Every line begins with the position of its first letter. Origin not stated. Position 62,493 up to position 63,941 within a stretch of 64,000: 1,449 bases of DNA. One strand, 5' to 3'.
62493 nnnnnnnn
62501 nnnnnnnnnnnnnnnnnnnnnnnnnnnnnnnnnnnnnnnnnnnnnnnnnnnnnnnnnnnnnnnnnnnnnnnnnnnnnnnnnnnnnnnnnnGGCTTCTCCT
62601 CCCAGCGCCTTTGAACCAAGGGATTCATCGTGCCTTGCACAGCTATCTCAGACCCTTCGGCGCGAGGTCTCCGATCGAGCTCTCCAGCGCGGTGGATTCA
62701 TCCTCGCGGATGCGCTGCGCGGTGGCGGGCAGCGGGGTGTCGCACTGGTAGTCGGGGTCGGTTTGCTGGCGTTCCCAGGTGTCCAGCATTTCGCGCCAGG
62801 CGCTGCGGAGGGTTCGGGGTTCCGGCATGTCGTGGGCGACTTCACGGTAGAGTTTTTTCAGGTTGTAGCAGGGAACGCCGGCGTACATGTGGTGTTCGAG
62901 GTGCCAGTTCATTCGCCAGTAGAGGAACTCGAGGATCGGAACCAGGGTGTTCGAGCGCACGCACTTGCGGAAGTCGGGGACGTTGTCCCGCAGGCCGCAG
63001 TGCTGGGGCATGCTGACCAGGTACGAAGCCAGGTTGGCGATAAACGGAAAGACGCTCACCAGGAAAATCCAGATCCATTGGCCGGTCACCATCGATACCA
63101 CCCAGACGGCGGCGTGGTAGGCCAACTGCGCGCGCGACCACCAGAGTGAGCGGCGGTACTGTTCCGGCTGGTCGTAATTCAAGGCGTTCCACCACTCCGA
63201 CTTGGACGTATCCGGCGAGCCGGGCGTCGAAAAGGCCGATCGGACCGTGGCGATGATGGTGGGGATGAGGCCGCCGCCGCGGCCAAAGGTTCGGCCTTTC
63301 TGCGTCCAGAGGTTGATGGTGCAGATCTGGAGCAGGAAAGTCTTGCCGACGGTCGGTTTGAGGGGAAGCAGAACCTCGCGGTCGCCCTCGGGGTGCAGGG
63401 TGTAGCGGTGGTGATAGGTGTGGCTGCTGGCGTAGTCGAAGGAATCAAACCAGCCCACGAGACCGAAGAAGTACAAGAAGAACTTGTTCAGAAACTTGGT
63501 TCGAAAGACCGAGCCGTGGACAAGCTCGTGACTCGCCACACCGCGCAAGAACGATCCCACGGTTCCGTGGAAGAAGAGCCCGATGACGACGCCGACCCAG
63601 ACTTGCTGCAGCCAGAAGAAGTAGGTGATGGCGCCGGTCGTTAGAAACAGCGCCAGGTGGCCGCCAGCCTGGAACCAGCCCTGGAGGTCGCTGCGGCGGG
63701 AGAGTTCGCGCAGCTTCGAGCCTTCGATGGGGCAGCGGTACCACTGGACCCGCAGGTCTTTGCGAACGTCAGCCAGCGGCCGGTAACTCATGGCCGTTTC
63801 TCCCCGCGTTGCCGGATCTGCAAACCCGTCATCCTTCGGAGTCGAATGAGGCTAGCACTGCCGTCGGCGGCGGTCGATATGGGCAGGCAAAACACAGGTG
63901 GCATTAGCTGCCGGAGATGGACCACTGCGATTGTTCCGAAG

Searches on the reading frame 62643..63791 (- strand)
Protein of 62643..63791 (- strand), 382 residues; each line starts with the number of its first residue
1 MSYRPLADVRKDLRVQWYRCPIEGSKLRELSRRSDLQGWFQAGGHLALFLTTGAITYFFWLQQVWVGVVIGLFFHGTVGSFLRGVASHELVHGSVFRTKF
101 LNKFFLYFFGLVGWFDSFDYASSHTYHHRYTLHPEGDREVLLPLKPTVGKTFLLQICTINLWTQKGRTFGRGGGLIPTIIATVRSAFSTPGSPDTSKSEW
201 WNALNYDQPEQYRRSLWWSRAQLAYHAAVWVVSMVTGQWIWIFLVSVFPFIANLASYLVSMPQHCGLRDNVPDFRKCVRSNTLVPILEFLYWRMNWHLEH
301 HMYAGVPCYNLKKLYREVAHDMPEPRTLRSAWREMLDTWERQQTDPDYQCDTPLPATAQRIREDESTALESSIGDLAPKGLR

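Call 44: search_protein_families(library=pfam, max_evalue=0.000001, proteins=[window:62643-63791:-])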
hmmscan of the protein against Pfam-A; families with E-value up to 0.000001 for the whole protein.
window:62643-63791:- (382 aa): 1 family
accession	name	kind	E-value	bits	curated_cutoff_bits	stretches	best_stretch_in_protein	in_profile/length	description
PF00487.30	FA_desaturase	-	4.5e-25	89.3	29.7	1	64-325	2-245/253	Fatty acid desaturase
